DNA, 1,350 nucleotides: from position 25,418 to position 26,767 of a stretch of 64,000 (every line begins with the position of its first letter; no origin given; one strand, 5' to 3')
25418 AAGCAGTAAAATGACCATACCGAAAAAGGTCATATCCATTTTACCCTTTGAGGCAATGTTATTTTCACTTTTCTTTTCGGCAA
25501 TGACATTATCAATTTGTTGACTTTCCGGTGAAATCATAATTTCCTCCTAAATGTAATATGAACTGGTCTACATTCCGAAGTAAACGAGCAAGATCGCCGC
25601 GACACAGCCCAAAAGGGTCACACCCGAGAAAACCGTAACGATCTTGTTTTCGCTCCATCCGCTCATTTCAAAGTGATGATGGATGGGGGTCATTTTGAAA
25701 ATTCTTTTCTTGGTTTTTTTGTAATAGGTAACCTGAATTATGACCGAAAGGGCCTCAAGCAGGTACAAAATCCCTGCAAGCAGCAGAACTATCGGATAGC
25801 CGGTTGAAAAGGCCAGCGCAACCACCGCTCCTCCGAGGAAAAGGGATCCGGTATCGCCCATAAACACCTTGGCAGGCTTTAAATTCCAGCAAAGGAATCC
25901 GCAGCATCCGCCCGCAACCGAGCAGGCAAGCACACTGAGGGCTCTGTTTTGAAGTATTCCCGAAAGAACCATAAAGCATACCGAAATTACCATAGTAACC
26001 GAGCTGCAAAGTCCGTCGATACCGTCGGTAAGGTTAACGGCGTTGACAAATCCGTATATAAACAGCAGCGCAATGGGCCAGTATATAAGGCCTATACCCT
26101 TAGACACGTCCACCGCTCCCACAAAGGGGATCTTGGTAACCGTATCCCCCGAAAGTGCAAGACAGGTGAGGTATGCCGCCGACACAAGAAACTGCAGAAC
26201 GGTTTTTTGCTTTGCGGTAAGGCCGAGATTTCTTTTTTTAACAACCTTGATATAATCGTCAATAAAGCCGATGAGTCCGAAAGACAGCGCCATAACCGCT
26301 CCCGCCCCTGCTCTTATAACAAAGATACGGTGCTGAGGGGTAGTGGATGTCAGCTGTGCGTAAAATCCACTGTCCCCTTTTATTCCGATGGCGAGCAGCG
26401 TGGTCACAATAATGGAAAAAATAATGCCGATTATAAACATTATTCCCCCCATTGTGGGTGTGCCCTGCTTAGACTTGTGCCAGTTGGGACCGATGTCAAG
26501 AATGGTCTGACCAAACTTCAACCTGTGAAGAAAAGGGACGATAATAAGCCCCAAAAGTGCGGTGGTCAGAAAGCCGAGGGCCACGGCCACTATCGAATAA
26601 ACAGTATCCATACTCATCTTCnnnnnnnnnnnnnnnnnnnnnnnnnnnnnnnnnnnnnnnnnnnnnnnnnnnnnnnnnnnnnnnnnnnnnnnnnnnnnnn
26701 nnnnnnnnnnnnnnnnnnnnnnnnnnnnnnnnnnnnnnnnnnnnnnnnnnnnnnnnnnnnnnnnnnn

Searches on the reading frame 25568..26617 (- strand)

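Call 92: search_protein_families(library=pfam, proteins=[window:25568-26617:-], max_evalue=0.00001)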
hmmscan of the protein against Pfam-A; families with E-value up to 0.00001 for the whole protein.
window:25568-26617:- (349 aa): 2 families
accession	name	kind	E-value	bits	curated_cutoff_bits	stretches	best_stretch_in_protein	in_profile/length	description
PF00953.26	Glycos_transf_4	-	5.6e-36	124.4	27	1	108-270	6-157/160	Glycosyl transferase family 4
PF10555.14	MraY_sig1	-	9.6e-06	25.3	20.1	0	50-62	1-13/13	Phospho-N-acetylmuramoyl-pentapeptide-transferase signature 1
